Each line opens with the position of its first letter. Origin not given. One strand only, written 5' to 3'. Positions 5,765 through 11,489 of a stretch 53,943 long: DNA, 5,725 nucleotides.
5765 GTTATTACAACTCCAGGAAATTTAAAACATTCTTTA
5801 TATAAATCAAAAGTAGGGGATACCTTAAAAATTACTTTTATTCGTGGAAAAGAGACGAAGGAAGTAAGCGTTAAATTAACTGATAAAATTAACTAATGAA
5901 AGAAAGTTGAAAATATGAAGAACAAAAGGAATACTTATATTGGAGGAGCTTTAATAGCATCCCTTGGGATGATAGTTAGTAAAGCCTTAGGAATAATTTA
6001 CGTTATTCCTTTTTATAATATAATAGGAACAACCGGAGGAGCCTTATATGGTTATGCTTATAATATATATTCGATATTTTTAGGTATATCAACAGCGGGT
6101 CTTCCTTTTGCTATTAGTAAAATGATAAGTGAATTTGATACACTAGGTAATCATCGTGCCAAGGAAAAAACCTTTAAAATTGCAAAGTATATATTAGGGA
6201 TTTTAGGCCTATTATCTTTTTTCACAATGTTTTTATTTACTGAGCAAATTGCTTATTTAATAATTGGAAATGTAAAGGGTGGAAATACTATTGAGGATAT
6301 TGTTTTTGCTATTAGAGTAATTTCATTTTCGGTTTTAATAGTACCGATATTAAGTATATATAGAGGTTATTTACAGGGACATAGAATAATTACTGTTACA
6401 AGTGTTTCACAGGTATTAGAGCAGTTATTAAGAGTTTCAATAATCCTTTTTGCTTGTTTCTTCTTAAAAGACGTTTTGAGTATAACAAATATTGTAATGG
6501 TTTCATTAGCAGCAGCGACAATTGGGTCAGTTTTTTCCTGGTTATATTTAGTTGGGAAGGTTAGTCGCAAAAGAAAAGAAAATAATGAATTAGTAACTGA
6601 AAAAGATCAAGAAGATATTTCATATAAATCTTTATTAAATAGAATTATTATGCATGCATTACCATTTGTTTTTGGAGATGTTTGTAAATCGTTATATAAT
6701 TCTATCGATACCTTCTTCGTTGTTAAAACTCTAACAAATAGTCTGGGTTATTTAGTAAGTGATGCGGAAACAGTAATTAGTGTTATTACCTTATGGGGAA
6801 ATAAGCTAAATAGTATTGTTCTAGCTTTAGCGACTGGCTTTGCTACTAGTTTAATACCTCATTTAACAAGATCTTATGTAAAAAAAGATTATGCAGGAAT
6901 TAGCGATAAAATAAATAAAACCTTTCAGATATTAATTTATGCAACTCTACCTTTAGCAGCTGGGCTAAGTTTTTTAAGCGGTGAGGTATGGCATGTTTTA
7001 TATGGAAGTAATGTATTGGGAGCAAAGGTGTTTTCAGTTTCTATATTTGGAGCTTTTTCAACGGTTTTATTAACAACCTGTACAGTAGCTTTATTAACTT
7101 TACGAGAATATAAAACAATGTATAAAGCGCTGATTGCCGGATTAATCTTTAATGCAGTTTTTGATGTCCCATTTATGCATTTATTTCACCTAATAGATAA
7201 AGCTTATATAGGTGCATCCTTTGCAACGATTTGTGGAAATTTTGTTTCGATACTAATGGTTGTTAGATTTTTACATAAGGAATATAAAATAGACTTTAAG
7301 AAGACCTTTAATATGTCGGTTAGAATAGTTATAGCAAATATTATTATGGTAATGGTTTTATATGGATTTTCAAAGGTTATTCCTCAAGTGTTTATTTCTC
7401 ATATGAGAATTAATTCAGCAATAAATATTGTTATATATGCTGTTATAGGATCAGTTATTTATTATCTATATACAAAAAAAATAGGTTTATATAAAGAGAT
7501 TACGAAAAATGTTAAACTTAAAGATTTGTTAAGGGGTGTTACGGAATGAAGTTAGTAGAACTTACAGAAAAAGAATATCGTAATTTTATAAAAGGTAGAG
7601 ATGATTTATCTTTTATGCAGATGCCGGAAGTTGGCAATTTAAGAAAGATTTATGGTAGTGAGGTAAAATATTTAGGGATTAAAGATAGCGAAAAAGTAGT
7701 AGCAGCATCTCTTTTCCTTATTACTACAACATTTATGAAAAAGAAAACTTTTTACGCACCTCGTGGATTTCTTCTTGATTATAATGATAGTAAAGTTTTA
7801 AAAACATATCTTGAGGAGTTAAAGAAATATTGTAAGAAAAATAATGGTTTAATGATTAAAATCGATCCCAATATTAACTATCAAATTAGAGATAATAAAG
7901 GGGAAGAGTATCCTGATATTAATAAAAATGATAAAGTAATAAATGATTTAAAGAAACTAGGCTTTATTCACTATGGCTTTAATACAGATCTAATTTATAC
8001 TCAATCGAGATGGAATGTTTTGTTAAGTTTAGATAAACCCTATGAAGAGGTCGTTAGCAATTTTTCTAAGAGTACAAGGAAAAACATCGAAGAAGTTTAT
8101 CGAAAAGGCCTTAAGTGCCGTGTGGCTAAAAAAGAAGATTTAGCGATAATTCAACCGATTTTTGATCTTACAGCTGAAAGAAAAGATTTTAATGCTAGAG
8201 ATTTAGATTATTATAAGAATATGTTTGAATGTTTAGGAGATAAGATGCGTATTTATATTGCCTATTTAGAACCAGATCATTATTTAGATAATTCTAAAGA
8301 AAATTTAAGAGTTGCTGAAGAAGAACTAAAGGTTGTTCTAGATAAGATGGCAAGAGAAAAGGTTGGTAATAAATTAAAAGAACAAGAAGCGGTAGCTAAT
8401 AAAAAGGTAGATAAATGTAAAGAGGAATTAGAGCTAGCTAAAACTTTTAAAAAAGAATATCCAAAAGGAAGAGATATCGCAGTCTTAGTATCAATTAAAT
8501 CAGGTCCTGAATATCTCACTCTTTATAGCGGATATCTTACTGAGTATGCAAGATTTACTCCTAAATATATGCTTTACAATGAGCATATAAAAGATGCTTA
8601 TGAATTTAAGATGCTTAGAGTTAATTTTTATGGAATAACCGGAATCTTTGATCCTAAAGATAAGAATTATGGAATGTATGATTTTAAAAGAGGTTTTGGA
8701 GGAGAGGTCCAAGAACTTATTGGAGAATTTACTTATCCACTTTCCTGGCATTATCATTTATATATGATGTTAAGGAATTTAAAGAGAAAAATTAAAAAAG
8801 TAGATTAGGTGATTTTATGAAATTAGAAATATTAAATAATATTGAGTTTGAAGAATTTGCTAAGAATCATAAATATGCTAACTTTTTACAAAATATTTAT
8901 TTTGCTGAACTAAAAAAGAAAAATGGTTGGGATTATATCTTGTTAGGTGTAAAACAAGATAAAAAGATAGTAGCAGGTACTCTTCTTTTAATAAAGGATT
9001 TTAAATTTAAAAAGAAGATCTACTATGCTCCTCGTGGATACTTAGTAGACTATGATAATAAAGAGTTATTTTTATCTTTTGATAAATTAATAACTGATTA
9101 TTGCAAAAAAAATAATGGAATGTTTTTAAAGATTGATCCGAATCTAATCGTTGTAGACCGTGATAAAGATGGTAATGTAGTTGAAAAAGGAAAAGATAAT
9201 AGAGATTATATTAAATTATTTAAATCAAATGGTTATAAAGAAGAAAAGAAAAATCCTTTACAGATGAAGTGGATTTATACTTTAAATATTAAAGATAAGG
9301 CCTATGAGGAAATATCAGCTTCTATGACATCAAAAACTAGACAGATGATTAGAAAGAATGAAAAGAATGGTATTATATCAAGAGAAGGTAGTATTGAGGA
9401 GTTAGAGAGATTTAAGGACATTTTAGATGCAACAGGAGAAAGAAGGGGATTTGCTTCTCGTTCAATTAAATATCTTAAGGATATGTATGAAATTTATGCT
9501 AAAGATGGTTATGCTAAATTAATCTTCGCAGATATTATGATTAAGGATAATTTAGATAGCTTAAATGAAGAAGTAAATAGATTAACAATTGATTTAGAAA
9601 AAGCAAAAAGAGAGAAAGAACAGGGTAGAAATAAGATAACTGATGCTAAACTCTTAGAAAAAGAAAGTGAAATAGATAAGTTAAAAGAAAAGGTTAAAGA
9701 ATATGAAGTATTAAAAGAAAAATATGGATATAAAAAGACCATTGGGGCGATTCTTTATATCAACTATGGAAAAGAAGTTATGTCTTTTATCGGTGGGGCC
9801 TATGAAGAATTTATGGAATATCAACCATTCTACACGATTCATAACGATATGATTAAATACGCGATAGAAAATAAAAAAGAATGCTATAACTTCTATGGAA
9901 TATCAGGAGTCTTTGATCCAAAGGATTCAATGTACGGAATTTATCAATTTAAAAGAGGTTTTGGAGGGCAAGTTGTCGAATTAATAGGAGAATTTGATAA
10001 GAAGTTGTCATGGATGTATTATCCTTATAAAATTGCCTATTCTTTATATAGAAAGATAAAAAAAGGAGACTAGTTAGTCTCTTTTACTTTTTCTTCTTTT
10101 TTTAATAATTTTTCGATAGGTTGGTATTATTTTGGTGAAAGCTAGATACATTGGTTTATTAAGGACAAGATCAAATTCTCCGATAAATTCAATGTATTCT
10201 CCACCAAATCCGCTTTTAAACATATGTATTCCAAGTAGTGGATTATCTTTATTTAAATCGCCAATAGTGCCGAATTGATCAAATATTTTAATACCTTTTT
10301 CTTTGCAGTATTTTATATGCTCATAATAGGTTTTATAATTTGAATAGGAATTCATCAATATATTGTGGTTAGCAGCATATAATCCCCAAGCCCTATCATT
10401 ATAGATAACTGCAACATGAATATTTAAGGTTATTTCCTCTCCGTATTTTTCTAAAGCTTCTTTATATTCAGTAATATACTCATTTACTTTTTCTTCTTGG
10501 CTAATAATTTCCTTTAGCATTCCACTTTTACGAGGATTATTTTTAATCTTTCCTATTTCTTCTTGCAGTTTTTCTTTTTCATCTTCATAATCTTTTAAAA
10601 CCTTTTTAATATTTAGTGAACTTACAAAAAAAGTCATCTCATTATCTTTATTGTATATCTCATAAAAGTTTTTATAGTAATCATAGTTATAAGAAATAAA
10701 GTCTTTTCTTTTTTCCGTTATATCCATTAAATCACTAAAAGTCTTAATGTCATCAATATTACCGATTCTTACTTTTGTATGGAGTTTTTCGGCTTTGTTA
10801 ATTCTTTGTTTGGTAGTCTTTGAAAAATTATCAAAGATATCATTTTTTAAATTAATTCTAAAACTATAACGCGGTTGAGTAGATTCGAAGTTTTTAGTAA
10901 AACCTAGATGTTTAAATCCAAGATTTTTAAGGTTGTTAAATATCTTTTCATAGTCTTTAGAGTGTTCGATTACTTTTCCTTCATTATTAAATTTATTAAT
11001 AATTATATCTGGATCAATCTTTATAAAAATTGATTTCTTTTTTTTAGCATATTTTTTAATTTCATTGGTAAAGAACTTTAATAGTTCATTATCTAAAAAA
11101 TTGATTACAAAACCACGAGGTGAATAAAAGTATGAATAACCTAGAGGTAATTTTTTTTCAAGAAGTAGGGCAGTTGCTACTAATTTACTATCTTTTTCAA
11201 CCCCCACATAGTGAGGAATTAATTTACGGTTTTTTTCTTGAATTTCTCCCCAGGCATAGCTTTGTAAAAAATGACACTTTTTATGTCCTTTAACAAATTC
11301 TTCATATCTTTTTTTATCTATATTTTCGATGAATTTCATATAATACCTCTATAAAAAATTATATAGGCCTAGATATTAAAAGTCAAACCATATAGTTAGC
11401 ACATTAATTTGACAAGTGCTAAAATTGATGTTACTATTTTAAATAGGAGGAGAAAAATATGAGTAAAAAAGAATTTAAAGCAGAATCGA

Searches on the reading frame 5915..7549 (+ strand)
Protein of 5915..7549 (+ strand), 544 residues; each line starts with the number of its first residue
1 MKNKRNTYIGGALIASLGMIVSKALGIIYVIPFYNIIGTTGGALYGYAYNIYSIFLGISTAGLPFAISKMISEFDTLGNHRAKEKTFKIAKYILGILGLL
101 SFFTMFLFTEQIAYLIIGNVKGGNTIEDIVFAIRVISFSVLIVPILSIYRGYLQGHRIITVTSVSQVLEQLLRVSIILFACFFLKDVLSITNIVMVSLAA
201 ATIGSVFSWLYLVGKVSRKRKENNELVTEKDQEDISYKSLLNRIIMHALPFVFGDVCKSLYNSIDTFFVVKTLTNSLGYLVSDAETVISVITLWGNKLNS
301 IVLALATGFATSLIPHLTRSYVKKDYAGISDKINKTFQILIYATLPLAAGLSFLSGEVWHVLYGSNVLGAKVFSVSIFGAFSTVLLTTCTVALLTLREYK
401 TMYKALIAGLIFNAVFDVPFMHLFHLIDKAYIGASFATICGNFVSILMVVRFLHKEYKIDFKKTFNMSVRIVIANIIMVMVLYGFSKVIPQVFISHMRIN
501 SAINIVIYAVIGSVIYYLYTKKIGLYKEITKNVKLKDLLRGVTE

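Call 63: search_protein_families(library=pfam, proteins=[window:5915-7549:+], max_evalue=0.00001)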
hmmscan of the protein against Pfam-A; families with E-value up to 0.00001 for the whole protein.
window:5915-7549:+ (544 aa): 2 families
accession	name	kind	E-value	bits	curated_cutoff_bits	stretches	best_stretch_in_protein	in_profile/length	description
PF01943.22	Polysacc_synt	-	2e-22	80.3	28.2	1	11-275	4-237/274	Polysaccharide biosynthesis protein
PF03023.19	MurJ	-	5.4e-09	35.6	27.4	1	68-494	35-441/451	Lipid II flippase MurJ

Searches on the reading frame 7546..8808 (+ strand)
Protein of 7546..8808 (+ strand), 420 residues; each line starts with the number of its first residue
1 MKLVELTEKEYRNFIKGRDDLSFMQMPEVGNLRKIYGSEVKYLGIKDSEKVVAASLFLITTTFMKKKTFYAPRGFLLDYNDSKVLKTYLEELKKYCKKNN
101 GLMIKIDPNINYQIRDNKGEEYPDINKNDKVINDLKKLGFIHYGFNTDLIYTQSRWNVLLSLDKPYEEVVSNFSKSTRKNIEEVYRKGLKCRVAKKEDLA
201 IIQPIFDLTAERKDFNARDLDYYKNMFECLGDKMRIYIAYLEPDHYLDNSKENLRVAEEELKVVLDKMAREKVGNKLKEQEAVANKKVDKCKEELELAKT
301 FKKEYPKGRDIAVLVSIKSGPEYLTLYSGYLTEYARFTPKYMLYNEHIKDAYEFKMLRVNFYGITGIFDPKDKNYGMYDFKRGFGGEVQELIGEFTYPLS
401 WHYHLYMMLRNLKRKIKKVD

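Call 63: search_protein_families(library=pfam, proteins=[window:7546-8808:+], max_evalue=0.00001)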
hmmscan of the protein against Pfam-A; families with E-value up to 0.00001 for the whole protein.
window:7546-8808:+ (420 aa): 2 families
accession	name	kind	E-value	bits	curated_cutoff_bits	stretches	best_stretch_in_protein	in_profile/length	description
PF02388.22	FemAB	-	8.6e-94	315.1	24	1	6-409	1-404/406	FemAB family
PF13480.13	Acetyltransf_6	-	3.4e-06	27.7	22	0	307-381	80-142/143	Acetyltransferase (GNAT) domain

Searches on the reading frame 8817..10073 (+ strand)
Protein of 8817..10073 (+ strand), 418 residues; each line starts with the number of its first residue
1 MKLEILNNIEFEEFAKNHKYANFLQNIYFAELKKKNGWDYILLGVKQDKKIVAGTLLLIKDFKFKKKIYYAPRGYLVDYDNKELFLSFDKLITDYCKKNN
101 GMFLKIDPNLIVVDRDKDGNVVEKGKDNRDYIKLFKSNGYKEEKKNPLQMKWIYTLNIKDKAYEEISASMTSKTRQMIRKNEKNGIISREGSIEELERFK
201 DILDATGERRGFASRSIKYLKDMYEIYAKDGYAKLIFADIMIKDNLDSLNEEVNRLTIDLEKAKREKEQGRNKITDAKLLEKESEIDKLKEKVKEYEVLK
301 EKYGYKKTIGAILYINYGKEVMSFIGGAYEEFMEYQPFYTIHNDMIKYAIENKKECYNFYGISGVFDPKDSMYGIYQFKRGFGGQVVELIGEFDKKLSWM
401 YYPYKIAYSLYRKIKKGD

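Call 63: search_protein_families(library=pfam, proteins=[window:8817-10073:+], max_evalue=0.00001)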
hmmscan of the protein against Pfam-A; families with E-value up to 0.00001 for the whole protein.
window:8817-10073:+ (418 aa): 1 family
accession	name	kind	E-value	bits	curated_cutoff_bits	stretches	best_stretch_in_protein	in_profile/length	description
PF02388.22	FemAB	-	2e-89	300.7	24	1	8-404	3-401/406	FemAB family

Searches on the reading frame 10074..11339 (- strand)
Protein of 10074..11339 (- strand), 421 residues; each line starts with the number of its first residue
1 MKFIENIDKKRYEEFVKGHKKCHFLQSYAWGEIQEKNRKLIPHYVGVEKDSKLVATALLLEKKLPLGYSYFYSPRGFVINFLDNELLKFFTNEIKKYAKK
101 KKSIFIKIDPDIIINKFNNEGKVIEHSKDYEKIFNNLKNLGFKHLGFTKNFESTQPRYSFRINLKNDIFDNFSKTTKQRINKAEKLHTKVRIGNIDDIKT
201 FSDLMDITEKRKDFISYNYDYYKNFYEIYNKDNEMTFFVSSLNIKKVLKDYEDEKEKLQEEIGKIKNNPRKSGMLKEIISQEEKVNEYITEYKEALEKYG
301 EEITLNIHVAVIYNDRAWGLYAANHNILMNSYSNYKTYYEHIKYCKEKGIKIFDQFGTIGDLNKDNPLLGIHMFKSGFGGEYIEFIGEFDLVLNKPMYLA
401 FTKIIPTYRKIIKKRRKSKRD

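Call 63: search_protein_families(library=pfam, proteins=[window:10074-11339:-], max_evalue=0.00001)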
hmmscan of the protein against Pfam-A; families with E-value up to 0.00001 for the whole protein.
window:10074-11339:- (421 aa): 1 family
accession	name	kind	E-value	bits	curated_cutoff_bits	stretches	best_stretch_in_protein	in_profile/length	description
PF02388.22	FemAB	-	7.5e-82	275.7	24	1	8-402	2-402/406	FemAB family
